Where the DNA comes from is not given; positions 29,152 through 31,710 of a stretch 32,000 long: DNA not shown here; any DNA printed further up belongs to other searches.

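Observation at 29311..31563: Candidate novel defence effector: KAP-like membrane-inserted P-loop NTPase fused to a HEPN-type RNxxxH module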

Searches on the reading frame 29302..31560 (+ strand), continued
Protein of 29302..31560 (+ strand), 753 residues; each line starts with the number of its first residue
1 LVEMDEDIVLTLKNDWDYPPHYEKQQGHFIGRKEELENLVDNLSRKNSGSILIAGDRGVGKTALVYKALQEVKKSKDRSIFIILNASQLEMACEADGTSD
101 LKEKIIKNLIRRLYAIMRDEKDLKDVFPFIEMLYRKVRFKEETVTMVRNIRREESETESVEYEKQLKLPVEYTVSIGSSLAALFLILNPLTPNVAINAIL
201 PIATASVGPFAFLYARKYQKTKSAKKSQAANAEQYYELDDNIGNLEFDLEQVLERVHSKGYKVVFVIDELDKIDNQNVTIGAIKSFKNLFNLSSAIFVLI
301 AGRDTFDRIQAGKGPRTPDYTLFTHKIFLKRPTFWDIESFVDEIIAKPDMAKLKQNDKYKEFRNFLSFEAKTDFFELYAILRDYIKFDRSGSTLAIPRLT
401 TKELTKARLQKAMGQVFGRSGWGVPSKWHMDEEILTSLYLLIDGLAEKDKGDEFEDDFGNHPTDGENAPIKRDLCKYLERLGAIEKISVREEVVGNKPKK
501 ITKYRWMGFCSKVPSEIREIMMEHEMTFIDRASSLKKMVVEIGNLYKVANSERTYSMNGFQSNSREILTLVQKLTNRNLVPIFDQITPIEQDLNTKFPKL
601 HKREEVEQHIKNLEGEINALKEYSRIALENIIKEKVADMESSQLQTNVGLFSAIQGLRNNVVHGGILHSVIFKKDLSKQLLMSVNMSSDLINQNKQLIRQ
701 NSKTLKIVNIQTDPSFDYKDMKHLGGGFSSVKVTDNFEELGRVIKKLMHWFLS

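Call 81: find_related_loci(query=A1, collection=viral_contigs, flank=8000)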
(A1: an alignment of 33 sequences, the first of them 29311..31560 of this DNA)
Query A1 (750 aa) in viral_contigs; peptide patterns used: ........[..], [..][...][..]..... (x = any residue, [..] = any of these).
246 stretches matched a pattern; 2 encode a relative of the query (tblastn E <= 1e-3); 2 distinct loci.
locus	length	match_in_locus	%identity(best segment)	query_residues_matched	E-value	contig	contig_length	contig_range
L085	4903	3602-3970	28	26-159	2e-7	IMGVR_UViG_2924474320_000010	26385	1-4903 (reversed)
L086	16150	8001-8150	37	15-68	1e-5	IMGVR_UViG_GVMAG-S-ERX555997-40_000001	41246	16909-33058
